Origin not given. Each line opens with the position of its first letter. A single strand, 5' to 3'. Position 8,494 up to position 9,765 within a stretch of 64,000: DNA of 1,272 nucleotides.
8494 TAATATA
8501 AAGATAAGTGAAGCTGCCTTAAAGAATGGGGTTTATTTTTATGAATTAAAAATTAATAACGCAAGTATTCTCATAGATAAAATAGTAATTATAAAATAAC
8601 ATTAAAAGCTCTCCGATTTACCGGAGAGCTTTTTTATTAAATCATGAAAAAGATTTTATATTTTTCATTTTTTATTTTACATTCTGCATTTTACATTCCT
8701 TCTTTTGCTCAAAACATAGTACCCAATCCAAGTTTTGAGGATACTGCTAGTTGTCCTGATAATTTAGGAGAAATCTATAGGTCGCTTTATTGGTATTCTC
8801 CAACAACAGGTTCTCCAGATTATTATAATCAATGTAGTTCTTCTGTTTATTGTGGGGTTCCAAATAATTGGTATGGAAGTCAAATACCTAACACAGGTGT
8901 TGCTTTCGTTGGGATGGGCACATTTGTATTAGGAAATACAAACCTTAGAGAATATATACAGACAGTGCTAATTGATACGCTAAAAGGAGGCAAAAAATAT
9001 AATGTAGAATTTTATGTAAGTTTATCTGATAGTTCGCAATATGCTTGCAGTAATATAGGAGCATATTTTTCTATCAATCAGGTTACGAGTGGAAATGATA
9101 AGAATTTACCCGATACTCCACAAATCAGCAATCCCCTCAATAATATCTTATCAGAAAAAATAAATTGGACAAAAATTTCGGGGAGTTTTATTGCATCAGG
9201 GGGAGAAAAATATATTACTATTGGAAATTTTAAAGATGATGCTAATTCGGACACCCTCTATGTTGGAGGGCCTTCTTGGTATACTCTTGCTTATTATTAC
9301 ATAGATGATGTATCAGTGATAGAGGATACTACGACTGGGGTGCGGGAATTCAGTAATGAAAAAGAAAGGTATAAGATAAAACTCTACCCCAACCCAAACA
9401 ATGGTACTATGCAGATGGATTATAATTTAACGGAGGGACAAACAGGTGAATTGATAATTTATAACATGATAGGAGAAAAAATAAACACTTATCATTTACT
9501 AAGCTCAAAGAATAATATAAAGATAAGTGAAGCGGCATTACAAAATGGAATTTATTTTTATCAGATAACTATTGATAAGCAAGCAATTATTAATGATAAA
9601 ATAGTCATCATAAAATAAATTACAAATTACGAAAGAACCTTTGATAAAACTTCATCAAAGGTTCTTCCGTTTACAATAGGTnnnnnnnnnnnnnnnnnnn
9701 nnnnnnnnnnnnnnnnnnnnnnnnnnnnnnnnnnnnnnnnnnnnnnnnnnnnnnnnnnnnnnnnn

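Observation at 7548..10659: Tandem, recently homogenised T9SS cargo gene triplet with diverged N-terminal jelly-roll-like domains and a relic of a fourth copy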

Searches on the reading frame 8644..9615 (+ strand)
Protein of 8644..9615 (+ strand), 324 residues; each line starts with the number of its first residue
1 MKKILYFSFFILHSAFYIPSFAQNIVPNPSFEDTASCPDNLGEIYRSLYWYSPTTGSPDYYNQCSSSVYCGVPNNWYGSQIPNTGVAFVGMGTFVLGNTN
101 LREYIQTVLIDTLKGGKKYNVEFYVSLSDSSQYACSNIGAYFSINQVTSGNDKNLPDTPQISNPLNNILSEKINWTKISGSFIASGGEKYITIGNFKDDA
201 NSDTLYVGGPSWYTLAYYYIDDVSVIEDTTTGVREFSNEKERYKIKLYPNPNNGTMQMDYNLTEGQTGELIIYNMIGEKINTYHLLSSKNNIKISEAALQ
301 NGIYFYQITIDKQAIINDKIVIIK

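Call 6: search_protein_families(library=pfam, proteins=[window:8644-9615:+], max_evalue=1)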
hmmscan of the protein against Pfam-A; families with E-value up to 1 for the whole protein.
window:8644-9615:+ (324 aa): 3 families
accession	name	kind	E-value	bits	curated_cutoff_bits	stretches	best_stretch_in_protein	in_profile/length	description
PF18962.6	Por_Secre_tail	-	3.5e-11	43.7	27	1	247-322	1-75/75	Secretion system C-terminal sorting domain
PF13585.12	CHU_C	-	0.027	15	27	1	266-313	27-75/86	CHU_C Type IX secretion signal domain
PF02018.23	CBM_4_9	-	0.033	15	25.9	1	106-184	52-118/136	Carbohydrate binding domain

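Call 7: search_protein_families(library=ncbifam, proteins=[window:8644-9615:+], max_evalue=1)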
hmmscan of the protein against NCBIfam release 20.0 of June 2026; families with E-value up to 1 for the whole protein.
window:8644-9615:+ (324 aa): 2 families
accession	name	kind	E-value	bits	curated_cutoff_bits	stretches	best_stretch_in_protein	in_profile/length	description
TIGR04183.1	Por_Secre_tail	domain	1.4e-09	37.8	23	1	247-322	1-71/72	T9SS type A sorting domain-containing protein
NF038113.1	T9SSA_dep_M36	equivalog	2.7e-06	25.9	885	1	232-321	784-867/869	T9SS-dependent M36 family metallopeptidase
